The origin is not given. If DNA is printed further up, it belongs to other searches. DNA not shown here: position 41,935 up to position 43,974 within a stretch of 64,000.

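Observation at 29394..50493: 21-kb translationally coupled cluster: specialised acyl-ACP synthesis plus GT2/PIG-L deacetylase plus BtrH-like acyltransferases plus Lol-like export. Candidate novel N-acyl aminosugar glycolipid or outer-membrane lipid pathway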

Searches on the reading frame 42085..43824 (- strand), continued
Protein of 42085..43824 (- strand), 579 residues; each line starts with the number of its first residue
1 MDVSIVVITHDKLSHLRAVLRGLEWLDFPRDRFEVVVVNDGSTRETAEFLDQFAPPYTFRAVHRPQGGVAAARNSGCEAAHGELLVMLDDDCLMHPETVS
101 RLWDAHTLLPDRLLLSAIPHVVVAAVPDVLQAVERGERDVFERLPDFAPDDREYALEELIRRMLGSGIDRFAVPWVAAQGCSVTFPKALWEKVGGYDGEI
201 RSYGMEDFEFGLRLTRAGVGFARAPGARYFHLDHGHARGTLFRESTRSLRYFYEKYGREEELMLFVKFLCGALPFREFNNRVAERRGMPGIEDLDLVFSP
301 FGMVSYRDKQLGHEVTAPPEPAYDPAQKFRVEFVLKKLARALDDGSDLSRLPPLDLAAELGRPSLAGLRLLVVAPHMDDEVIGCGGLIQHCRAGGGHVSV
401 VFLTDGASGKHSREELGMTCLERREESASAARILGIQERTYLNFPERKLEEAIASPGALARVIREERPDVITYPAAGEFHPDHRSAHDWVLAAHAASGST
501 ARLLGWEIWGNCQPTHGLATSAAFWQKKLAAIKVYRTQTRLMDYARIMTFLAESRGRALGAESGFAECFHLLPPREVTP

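Call 23: find_related_loci(query=A1, collection=genome_contigs, flank=10000)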
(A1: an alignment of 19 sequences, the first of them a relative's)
Query A1 (579 aa) in genome_contigs; peptide patterns used: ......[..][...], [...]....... (x = any residue, [..] = any of these).
451 stretches matched a pattern; 398 encode a relative of the query (tblastn E <= 1e-3); the best 80 are kept; 80 distinct loci.
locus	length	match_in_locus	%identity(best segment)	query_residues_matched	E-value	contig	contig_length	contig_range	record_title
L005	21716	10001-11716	53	1-578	2e-171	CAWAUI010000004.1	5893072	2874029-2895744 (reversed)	MAG: Thermoanaerobaculaceae bacterium isolate MFD09730.bin.2.32 genome assembly, contig: contig_588, whole genome shotgu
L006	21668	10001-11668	39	3-563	9e-121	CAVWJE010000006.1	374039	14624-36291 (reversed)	MAG: uncultured Acidobacteriota bacterium isolate MFD04434.bin.2.40 genome assembly, contig: contig_26050, whole genome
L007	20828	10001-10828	28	1-281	2e-35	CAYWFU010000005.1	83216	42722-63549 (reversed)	MAG TPA_asm: uncultured bacterium isolate binchicken_co232_183 genome assembly, contig: NODE_429_length_83216_cov_7.7560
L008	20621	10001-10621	37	369-576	2e-31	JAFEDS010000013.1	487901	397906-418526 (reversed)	MAG: Proteobacteria bacterium isolate SZAS-87 PROT-AMP-1__13__length-487901, whole genome shotgun sequence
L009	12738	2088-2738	36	369-576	2e-28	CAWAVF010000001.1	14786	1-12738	MAG: uncultured Gammaproteobacteria bacterium isolate MFD01138.bin.1.144 genome assembly, contig: contig_14003, whole ge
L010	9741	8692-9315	31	367-576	8e-28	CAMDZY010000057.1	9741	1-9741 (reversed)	MAG: uncultured Clostridia bacterium isolate SRR11489792_bin.116_metaWRAP_v1.3_MAG genome assembly, contig: ERZ11466811.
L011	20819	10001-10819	33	315-573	4e-28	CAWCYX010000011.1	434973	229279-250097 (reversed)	MAG: uncultured Gammaproteobacteria bacterium isolate MFD09671.bin.1.115 genome assembly, contig: contig_37278, whole ge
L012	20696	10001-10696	32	352-571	8e-27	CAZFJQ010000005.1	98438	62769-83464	MAG TPA_asm: uncultured Halioglobus sp. isolate binchicken_co13_439 genome assembly, contig: NODE_95_length_98438_cov_7.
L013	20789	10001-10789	33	325-573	5e-27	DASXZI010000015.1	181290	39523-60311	MAG TPA_asm: Steroidobacteraceae bacterium isolate SMAG_U4847 k141_4513786, whole genome shotgun sequence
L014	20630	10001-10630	36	369-573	2e-26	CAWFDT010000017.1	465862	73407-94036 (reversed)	MAG: uncultured proteobacterium isolate MFD05521.bin.1.250 genome assembly, contig: contig_89292, whole genome shotgun s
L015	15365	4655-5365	33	346-576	3e-26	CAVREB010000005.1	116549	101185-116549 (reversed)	MAG: uncultured Nitrospiraceae bacterium isolate MFD10007.bin.1.59 genome assembly, contig: contig_45477, whole genome s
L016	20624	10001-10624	36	370-576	4e-26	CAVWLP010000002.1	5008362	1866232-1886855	MAG: uncultured Phycisphaerales bacterium isolate MFD04434.bin.2.6 genome assembly, contig: contig_5192, whole genome sh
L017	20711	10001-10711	33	346-576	4e-26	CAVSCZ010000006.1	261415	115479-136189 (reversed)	MAG: uncultured Nitrospiraceae bacterium isolate MFD02809.bin.1.70 genome assembly, contig: contig_130695, whole genome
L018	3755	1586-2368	31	322-572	4e-26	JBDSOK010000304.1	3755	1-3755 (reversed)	MAG: Nitrospiria bacterium isolate cluster1_bin.438 k127_10187349, whole genome shotgun sequence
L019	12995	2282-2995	33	337-575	1e-25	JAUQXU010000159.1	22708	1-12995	MAG: Candidatus Brocadia sp. isolate BIN37 contig_109277, whole genome shotgun sequence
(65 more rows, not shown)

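Call 35: find_encoding_contigs(protein=P0017, flank=10000, max_places=2)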
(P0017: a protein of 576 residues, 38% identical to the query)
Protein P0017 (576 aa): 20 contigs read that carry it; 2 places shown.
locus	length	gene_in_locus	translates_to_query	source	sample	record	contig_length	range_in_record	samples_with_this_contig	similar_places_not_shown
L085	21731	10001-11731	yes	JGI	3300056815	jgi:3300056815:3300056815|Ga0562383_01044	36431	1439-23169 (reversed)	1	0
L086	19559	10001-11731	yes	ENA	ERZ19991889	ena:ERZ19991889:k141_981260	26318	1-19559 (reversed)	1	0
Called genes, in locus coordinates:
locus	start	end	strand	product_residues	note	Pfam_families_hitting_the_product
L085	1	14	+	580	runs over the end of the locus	PF13522:GATase_6 (weak), PF13537:GATase_7, PF00733:Asn_synthase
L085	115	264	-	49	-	-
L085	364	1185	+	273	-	PF07592:DDE_Tnp_ISAZ013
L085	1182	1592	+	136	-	PF07592:DDE_Tnp_ISAZ013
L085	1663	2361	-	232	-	PF13471:Transglut_core3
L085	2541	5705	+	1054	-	PF07494:Reg_prop (faint), PF07495:Y_Y_Y, PF07730:HisKA_3, PF13581:HATPase_c_2 (faint), PF02518:HATPase_c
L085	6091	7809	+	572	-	PF01609:DDE_Tnp_1 (faint)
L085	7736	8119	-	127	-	PF02357:NusG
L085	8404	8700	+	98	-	PF00550:PP-binding (weak)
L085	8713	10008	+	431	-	PF00109:ketoacyl-synt, PF02801:Ketoacyl-synt_C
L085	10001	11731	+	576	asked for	PF00535:Glycos_transf_2, PF10111:Glyco_tranf_2_2, PF13641:Glyco_tranf_2_3, PF02709:Glyco_transf_7C (weak), PF02585:PIG-L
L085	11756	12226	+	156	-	PF13279:4HBT_2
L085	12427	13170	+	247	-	PF16169:DUF4872 (faint)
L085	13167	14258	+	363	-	PF14399:BtrH_N, PF16169:DUF4872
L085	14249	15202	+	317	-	PF00005:ABC_tran, PF13175:AAA_15 (faint), PF13304:AAA_21 (weak)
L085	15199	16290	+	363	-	PF12698:ABC2_membrane_3, PF01061:ABC2_membrane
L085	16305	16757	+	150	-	PF07977:FabA, PF22818:ApeI-like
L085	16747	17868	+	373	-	PF00109:ketoacyl-synt, PF02801:Ketoacyl-synt_C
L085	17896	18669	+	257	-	PF00106:adh_short, PF01370:Epimerase (weak), PF08659:KR, PF13561:adh_short_C2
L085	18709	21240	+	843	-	PF12704:MacB_PCD, PF02687:FtsX, PF12704:MacB_PCD, PF02687:FtsX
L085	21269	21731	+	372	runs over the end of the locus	PF04101:Glyco_tran_28_C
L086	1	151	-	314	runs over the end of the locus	PF00535:Glycos_transf_2, PF10111:Glyco_tranf_2_2, PF13641:Glyco_tranf_2_3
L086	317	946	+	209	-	PF00072:Response_reg, PF00196:GerE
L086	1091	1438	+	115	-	PF00072:Response_reg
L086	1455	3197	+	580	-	PF13522:GATase_6 (weak), PF13537:GATase_7, PF00733:Asn_synthase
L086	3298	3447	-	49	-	-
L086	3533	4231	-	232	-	PF13471:Transglut_core3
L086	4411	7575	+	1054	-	PF07494:Reg_prop (faint), PF07495:Y_Y_Y, PF07730:HisKA_3, PF13581:HATPase_c_2 (faint), PF02518:HATPase_c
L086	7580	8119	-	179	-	PF02357:NusG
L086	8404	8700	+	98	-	PF00550:PP-binding (weak)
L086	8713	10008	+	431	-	PF00109:ketoacyl-synt, PF02801:Ketoacyl-synt_C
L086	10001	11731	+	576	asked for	PF00535:Glycos_transf_2, PF10111:Glyco_tranf_2_2, PF13641:Glyco_tranf_2_3, PF02709:Glyco_transf_7C (weak), PF02585:PIG-L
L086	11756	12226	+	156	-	PF13279:4HBT_2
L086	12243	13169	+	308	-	PF16169:DUF4872 (faint)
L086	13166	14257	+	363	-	PF14399:BtrH_N, PF16169:DUF4872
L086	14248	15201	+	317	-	PF00005:ABC_tran, PF13175:AAA_15 (faint), PF13304:AAA_21 (weak)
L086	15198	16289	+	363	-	PF12698:ABC2_membrane_3, PF01061:ABC2_membrane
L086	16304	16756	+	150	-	PF07977:FabA, PF22818:ApeI-like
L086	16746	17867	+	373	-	PF00109:ketoacyl-synt, PF02801:Ketoacyl-synt_C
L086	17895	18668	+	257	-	PF00106:adh_short, PF01370:Epimerase (weak), PF08659:KR, PF13561:adh_short_C2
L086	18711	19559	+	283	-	?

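Call 36: find_encoding_contigs(protein=P0006, flank=10000, max_places=1)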
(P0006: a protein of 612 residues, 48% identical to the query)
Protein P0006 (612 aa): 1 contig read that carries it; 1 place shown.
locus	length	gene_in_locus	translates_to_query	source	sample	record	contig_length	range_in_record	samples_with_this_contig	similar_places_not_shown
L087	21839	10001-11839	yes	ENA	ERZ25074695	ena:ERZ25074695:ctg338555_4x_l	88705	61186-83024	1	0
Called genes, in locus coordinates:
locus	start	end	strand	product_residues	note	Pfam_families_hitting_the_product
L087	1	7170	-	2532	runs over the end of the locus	PF04151:PPC (faint), PF13229:Beta_helix (weak)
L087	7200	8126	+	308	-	PF03576:Peptidase_S58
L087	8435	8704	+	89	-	PF00550:PP-binding (faint)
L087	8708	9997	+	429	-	PF00109:ketoacyl-synt, PF02801:Ketoacyl-synt_C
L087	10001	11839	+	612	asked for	PF00535:Glycos_transf_2, PF10111:Glyco_tranf_2_2, PF13641:Glyco_tranf_2_3, PF13632:Glyco_trans_2_3 (weak), PF02709:Glyco_transf_7C, PF02585:PIG-L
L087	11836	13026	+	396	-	PF14399:BtrH_N (weak), PF16169:DUF4872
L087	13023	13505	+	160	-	PF13279:4HBT_2, PF03061:4HBT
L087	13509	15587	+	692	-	PF14399:BtrH_N, PF16169:DUF4872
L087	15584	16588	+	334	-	PF00005:ABC_tran, PF13304:AAA_21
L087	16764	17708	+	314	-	PF12698:ABC2_membrane_3, PF01061:ABC2_membrane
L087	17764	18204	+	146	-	PF22817:ApeP-like (weak), PF07977:FabA, PF22818:ApeI-like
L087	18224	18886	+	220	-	PF00109:ketoacyl-synt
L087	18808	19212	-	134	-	-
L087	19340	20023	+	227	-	PF13385:Laminin_G_3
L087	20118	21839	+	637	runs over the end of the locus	PF01663:Phosphodiest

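Call 37: find_encoding_contigs(protein=P0009, flank=10000, max_places=1)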
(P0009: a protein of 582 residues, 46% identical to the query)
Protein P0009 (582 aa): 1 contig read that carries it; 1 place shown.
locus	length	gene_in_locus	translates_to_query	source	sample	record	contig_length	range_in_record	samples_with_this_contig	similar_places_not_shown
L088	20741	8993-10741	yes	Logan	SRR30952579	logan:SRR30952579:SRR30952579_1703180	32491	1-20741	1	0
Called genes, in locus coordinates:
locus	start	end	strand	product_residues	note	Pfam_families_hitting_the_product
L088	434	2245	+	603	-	PF00128:Alpha-amylase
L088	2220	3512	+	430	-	PF12704:MacB_PCD, PF02687:FtsX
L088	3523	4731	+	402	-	PF12704:MacB_PCD, PF02687:FtsX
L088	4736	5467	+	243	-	PF17131:TP_0789-like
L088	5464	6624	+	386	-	-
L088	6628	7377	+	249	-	PF00005:ABC_tran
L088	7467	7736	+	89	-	PF00550:PP-binding (weak)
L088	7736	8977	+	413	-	PF00109:ketoacyl-synt, PF02801:Ketoacyl-synt_C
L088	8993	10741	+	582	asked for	PF00535:Glycos_transf_2, PF10111:Glyco_tranf_2_2, PF13641:Glyco_tranf_2_3, PF02709:Glyco_transf_7C (weak), PF02585:PIG-L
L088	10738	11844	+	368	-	PF14399:BtrH_N (weak), PF16169:DUF4872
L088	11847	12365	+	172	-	PF13279:4HBT_2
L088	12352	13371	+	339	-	PF16169:DUF4872 (weak)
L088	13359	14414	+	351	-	PF14399:BtrH_N, PF16169:DUF4872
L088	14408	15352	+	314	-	PF00005:ABC_tran, PF13304:AAA_21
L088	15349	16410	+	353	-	PF12698:ABC2_membrane_3, PF01061:ABC2_membrane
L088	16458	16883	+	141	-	PF22817:ApeP-like, PF07977:FabA, PF22818:ApeI-like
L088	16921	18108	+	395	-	PF00109:ketoacyl-synt, PF02801:Ketoacyl-synt_C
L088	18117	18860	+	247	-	PF00106:adh_short, PF08659:KR, PF13561:adh_short_C2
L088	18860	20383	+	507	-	PF00890:FAD_binding_2 (weak), PF01266:DAO, PF13450:NAD_binding_8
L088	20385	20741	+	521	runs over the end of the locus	PF00128:Alpha-amylase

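Call 42: search_solved_structures(query=window:42085-43824:-, max_evalue=0.001)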
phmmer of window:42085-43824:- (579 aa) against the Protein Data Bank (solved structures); distinct sequences matched with E-value up to 0.001: 23.
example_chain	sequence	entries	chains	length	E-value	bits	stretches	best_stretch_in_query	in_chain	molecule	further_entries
1uan_A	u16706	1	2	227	1.2e-16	63.5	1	368-501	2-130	hypothetical protein TT1542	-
8bgn_A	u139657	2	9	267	2.8e-13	52.4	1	359-493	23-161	Diacetylchitobiose deacetylase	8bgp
8bgo_A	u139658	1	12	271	2.8e-13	52.4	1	359-493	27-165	Diacetylchitobiose deacetylase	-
3we7_A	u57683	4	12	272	3e-13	52.3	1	359-486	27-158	Putative uncharacterized protein PH0499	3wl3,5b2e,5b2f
3wl4_A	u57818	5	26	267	1.4e-12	50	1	362-486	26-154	Uncharacterized protein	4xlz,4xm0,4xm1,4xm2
9jma_A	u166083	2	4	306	2.7e-11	45.8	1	2-100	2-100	GalNAc(5)-diNAcBac-PP-undecaprenol beta-1,3-glucosyltransferase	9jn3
2z87_A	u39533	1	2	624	5e-11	45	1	5-234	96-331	Chondroitin synthase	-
2z86_A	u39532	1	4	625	5e-11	45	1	5-234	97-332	Chondroitin synthase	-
2ixd_A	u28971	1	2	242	1.6e-08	36.7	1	366-490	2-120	LMBE-RELATED PROTEIN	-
6p2t_A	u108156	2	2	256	2.4e-08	36.1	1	370-490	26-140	N-acetyl-alpha-D-glucosaminyl L-malate deacetylase 1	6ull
5tze_C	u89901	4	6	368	2.6e-08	36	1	2-100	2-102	Glycosyl transferase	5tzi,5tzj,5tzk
5tz8_A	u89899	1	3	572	5.5e-08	34.9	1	2-100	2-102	Glycosyl transferase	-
6p61_A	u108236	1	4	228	2.6e-07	32.7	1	3-102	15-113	Glycosyltransferase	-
8bz8_A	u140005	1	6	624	5.6e-07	31.6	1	3-104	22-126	Glycosyltransferase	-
8bz4_A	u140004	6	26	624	5.6e-07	31.6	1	3-104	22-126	Glycosyltransferase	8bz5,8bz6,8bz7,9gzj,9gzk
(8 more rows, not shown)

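Call 66: search_protein_families(library=pfam, proteins=[L007:9573-9959:+, L007:9983-10915:+, L007:10925-11983:+, L007:11987-12694:+, L007:12648-13784:+, L007:15880-16917:+, L007:16907-18532:+, L007:18536-19297:+, L007:19328-19618:+, L007:19759-20826:+], max_evalue=0.001)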
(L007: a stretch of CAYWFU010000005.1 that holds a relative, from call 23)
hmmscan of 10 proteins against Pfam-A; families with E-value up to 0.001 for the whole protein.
L007:9573-9959:+ (128 aa): 0 families

L007:9983-10915:+ (310 aa): 5 families
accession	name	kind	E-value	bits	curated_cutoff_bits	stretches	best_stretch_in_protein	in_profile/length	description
PF00535.33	Glycos_transf_2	-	8.9e-28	97.8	23.3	1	10-146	1-132/168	Glycosyl transferase family 2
PF10111.15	Glyco_tranf_2_2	-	2.5e-15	57.1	27.3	1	10-226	1-210/276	Glycosyltransferase like family 2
PF13641.12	Glyco_tranf_2_3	-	9.5e-09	36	27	1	9-227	3-206/230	Glycosyltransferase like family 2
PF02709.20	Glyco_transf_7C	-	1.9e-05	24.6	23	1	179-225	19-65/78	N-terminal domain of galactosyltransferase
PF13632.12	Glyco_trans_2_3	-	4.7e-05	23.7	27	1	90-228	1-119/198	Glycosyl transferase family group 2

L007:10925-11983:+ (352 aa): 3 families
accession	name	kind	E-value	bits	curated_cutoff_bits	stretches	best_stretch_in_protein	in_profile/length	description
PF04055.27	Radical_SAM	-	6.8e-22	78.8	29.5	1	24-176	2-162/166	Radical SAM superfamily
PF13186.11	SPASM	-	4.8e-14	52.8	21.5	1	277-338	1-66/67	Iron-sulfur cluster-binding domain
PF13353.11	Fer4_12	-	6.4e-05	23.7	22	1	26-125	12-116/137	4Fe-4S single cluster domain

L007:11987-12694:+ (235 aa): 1 family
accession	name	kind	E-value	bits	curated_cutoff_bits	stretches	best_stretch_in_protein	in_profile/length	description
PF02585.22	PIG-L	-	2.2e-27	96.5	28.2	1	21-137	1-122/129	GlcNAc-PI de-N-acetylase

L007:12648-13784:+ (378 aa): 1 family
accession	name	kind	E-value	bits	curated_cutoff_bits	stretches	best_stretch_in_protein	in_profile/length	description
PF00109.32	ketoacyl-synt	-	2.8e-11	43.9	20.8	1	71-198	73-202/252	Beta-ketoacyl synthase, N-terminal domain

L007:15880-16917:+ (345 aa): 10 families
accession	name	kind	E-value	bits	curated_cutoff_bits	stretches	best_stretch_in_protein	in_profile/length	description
PF01494.25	FAD_binding_3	-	1.4e-14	54.6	22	2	7-39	2-34/349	FAD binding domain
PF03486.20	HI0933_like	-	1.5e-09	38.1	50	1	8-57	2-49/244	HI0933-like protein Rossmann domain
PF01266.30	DAO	-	2.8e-07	30.8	27.9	1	8-41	1-34/353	FAD dependent oxidoreductase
PF07992.20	Pyr_redox_2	-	3.3e-07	30.5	26.1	1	7-164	1-115/291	Pyridine nucleotide-disulphide oxidoreductase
PF01946.23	Thi4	-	1.6e-06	27.9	26.2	1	2-38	13-50/235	Thi4 family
PF13738.12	Pyr_redox_3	-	4e-06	26.7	30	1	10-39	1-31/305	Pyridine nucleotide-disulphide oxidoreductase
PF00890.30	FAD_binding_2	-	5.2e-06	26.4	20.4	1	8-39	1-32/414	FAD binding domain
PF13450.12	NAD_binding_8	-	1.4e-05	25.7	21.9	1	11-39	1-29/68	NAD(P)-binding Rossmann-like domain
PF12831.13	FAD_oxidored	-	1.7e-05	24.7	27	1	8-40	1-33/416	FAD dependent oxidoreductase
PF01134.28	GIDA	-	3.5e-05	23.5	22.1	1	8-38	1-31/391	Glucose inhibited division protein A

L007:16907-18532:+ (541 aa): 11 families
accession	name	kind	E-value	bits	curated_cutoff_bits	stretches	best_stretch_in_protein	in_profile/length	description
PF13450.12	NAD_binding_8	-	1.6e-14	54.4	21.9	1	18-81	1-67/68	NAD(P)-binding Rossmann-like domain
PF01266.30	DAO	-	2.3e-13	50.9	27.9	1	15-99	1-93/353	FAD dependent oxidoreductase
PF00890.30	FAD_binding_2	-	4e-13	49.8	20.4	1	15-47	1-33/414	FAD binding domain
PF01593.30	Amino_oxidase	-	3.5e-11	43.5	19.8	1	23-273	1-252/443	Flavin containing amine oxidoreductase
PF03486.20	HI0933_like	-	1.2e-08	35.2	50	1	15-49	2-36/244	HI0933-like protein Rossmann domain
PF07992.20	Pyr_redox_2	-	4.6e-08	33.3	26.1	1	14-51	1-31/291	Pyridine nucleotide-disulphide oxidoreductase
PF12831.13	FAD_oxidored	-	6.2e-08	32.8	27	1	15-88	1-70/416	FAD dependent oxidoreductase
PF01946.23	Thi4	-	1.5e-07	31.4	26.2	1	7-50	11-55/235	Thi4 family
PF01134.28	GIDA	-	4.8e-07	29.6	22.1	1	15-44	1-30/391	Glucose inhibited division protein A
PF01494.25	FAD_binding_3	-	2.1e-06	27.6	22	1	13-56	1-44/349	FAD binding domain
PF00996.24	GDI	-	0.00098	18.2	23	0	12-56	3-47/436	GDP dissociation inhibitor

L007:18536-19297:+ (253 aa): 6 families
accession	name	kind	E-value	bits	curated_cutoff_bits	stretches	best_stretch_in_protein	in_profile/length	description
PF13561.12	adh_short_C2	-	2.1e-62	211.2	27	1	20-251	6-236/236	Enoyl-(Acyl carrier protein) reductase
PF00106.31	adh_short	-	1.1e-59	201.7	26.6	1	12-205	2-194/195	short chain dehydrogenase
PF08659.16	KR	-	1.2e-20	74.6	22.6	1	14-175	4-164/180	KR domain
PF08643.16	DUF1776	-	0.00011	22.2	25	1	102-196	106-202/294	Fungal family of unknown function (DUF1776)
PF02719.21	Polysacc_synt_2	-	0.00011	21.9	20.2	1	14-138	2-119/293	Polysaccharide biosynthesis protein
PF01370.27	Epimerase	-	0.00074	19.4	20.9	1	14-97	2-73/240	NAD dependent epimerase/dehydratase family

L007:19328-19618:+ (96 aa): 1 family
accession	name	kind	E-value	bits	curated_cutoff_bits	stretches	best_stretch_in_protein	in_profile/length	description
PF00550.31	PP-binding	-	2.6e-09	37.6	20.8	1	49-89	27-67/67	Phosphopantetheine attachment site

L007:19759-20826:+ (356 aa): 3 families
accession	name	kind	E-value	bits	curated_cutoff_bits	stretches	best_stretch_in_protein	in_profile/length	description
PF16169.10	DUF4872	-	1.1e-18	68.1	28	1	197-337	13-149/173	Domain of unknown function (DUF4872)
PF14399.12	BtrH_N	-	6.5e-15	56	29.7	1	24-129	2-103/134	Butirosin biosynthesis protein H, N-terminal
PF13529.12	Peptidase_C39_2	-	1.9e-10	41.9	24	1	100-172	82-140/143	Peptidase_C39 like family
